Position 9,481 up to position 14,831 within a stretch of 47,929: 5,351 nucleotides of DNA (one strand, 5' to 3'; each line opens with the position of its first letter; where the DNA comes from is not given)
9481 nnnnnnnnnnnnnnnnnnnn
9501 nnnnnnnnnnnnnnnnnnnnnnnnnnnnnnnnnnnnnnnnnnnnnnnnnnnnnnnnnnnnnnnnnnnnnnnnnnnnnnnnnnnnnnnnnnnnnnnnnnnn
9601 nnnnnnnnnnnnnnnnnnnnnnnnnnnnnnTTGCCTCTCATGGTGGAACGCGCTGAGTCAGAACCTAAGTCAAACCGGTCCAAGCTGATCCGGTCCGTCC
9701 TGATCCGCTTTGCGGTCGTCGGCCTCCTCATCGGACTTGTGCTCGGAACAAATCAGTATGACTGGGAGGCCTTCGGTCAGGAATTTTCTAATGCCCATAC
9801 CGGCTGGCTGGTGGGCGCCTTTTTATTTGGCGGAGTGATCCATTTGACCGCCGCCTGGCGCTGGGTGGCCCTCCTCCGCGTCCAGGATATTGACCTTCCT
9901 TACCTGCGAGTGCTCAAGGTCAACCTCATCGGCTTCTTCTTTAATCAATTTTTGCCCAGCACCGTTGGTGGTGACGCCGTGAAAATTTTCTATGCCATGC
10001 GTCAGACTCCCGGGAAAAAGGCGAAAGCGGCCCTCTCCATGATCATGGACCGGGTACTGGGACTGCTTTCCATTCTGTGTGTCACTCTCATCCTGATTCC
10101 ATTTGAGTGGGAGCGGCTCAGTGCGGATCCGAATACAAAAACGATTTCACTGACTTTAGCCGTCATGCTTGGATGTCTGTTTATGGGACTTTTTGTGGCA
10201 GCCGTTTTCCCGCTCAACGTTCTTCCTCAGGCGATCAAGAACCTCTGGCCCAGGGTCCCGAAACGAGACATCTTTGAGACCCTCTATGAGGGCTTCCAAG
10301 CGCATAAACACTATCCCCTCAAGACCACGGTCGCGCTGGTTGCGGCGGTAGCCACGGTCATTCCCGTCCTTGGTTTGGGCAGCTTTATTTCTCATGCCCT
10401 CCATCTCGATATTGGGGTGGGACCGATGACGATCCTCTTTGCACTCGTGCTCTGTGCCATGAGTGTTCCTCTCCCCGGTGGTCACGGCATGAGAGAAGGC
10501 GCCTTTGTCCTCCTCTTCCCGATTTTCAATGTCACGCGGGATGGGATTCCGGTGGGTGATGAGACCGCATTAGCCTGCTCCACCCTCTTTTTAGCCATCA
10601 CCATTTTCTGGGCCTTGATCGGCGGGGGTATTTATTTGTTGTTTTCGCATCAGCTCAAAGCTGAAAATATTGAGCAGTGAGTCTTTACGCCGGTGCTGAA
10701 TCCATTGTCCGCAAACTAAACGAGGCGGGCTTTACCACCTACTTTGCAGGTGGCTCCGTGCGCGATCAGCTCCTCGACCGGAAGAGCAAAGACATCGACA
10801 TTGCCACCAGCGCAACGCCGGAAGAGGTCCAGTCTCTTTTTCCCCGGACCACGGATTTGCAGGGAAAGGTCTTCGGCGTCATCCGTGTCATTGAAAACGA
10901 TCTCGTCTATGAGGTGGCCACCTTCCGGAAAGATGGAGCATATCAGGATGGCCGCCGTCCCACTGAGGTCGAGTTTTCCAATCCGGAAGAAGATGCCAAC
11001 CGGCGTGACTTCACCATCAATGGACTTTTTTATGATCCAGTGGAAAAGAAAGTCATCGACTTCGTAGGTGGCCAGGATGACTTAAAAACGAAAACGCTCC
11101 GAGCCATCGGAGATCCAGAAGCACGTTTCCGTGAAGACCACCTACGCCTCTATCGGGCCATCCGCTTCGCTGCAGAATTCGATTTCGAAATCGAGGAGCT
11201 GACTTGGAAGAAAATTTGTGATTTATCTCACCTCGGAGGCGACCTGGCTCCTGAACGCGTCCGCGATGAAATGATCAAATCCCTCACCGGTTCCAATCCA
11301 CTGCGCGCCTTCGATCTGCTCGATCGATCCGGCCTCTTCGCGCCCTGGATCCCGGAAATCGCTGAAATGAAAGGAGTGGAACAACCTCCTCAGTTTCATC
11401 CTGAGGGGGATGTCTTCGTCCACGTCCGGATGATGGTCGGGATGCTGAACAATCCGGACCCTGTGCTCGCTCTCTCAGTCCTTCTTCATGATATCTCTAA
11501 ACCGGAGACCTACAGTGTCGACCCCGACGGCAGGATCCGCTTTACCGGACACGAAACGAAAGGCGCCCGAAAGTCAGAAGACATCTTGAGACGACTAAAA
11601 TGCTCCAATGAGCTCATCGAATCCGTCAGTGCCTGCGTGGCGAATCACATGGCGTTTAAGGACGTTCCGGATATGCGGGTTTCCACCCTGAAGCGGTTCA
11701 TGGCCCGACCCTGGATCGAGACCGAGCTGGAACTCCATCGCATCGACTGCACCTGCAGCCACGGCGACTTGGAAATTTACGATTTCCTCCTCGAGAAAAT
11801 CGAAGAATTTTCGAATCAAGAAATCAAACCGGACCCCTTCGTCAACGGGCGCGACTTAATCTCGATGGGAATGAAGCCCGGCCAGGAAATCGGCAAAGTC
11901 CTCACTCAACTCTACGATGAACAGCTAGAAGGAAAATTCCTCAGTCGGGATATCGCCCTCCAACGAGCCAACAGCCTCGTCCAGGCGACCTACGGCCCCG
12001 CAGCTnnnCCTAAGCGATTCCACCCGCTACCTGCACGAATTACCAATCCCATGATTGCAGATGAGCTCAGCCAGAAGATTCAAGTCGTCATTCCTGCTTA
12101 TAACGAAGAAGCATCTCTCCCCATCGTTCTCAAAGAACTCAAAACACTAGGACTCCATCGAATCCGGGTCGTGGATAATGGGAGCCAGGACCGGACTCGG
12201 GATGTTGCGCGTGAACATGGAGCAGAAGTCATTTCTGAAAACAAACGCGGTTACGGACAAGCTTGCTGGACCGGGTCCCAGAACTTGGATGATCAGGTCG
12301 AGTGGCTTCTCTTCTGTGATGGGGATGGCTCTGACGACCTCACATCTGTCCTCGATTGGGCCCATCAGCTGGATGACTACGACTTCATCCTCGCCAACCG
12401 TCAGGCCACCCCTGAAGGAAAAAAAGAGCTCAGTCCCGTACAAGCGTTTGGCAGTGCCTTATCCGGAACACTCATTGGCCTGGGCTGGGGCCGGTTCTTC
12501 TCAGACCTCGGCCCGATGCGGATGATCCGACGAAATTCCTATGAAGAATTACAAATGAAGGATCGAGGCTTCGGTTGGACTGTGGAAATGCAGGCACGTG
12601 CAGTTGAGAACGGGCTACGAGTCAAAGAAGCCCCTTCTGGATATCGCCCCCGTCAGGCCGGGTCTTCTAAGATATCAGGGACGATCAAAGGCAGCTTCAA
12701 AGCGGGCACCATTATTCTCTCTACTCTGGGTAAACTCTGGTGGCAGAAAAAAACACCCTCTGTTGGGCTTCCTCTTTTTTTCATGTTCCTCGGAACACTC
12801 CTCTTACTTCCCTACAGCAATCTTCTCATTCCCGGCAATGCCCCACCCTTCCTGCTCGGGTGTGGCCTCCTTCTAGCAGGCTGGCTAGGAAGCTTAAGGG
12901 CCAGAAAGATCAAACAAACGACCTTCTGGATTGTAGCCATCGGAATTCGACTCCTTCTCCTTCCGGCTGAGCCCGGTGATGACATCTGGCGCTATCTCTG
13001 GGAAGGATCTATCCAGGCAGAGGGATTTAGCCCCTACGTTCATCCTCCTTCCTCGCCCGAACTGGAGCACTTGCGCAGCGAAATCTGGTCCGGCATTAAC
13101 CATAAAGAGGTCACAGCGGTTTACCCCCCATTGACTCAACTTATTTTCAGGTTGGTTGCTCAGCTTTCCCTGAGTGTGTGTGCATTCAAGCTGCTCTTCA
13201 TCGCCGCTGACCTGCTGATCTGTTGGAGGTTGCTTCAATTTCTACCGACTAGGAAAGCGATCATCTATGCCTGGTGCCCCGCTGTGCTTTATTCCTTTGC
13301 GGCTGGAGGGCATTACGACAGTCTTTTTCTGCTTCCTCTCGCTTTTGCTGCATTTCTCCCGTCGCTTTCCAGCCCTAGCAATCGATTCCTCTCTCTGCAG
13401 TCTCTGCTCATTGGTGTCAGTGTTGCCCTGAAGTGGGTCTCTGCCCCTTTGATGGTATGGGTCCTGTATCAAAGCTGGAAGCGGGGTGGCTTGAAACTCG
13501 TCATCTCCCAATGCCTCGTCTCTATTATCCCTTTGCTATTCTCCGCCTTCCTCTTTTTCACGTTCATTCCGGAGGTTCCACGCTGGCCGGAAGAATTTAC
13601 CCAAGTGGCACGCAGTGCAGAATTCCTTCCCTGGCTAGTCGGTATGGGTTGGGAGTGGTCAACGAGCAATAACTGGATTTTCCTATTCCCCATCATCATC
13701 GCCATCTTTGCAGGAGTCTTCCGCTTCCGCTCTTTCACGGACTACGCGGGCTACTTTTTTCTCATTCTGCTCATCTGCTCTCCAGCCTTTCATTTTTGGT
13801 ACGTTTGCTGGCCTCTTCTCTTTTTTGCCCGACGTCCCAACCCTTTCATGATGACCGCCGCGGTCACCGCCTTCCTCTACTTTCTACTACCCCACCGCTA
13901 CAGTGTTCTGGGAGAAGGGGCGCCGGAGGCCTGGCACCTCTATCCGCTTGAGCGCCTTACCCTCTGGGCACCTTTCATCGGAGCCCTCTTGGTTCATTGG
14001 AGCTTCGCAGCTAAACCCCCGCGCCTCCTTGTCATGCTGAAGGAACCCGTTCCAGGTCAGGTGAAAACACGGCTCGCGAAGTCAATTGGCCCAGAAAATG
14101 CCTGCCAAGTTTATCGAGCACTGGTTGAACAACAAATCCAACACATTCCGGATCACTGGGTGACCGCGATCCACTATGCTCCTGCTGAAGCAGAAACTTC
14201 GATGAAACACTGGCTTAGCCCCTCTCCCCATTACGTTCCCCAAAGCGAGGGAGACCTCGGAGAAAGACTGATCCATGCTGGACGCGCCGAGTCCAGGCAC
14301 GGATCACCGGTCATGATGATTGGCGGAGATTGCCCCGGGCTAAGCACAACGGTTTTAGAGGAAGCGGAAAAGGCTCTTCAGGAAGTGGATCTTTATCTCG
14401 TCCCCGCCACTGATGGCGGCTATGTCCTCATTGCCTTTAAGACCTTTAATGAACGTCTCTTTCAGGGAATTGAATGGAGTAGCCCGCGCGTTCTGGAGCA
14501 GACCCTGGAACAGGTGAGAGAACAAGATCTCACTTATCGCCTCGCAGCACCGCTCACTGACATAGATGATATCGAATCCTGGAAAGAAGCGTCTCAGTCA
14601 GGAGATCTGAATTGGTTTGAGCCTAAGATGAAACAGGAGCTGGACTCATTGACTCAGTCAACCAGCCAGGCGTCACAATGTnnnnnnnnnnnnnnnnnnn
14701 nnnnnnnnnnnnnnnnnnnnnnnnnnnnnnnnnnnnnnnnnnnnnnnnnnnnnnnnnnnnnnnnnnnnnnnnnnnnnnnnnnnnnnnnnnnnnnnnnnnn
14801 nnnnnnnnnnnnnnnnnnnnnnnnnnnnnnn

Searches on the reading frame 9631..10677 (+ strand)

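Call 9: search_protein_families(library=pfam, proteins=[window:9631-10677:+], max_evalue=0.001)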
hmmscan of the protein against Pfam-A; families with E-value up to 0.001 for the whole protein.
window:9631-10677:+ (349 aa): 1 family
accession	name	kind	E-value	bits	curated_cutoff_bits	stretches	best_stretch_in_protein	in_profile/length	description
PF03706.18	LPG_synthase_TM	-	3.6e-37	128.9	33.4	1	24-329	2-300/302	Lysylphosphatidylglycerol synthase TM region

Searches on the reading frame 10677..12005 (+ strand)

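Call 9: search_protein_families(library=pfam, proteins=[window:10677-12005:+], max_evalue=0.001)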
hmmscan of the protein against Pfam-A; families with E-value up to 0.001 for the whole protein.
window:10677-12005:+ (443 aa): 4 families
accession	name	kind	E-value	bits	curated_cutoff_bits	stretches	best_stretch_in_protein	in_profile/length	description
PF01743.26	PolyA_pol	-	2.6e-38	131.7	23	1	21-142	1-126/126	Poly A polymerase head domain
PF12627.12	PolyA_pol_RNAbd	-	4.2e-15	55.7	22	1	169-230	1-62/64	Probable RNA and SrmB- binding site of polymerase A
PF13735.12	tRNA_NucTran2_2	-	6.7e-07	29.8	27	1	299-421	23-138/149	tRNA nucleotidyltransferase domain 2 putative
PF01966.28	HD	-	0.00038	21.2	22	1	261-329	23-90/116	HD domain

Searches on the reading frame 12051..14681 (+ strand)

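Call 9: search_protein_families(library=pfam, proteins=[window:12051-14681:+], max_evalue=0.001)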
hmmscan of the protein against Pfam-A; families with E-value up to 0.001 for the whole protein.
window:12051-14681:+ (877 aa): 3 families
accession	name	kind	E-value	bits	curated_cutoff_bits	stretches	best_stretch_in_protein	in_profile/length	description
PF09837.15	DUF2064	-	1.2e-27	96.6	25.8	1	702-811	10-120/120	Uncharacterized protein conserved in bacteria (DUF2064)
PF00535.33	Glycos_transf_2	-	2.5e-14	54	23.3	1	12-166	2-166/168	Glycosyl transferase family 2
PF13704.12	Glyco_tranf_2_4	-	0.00012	22.9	27.5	1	18-92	2-81/98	Glycosyl transferase family 2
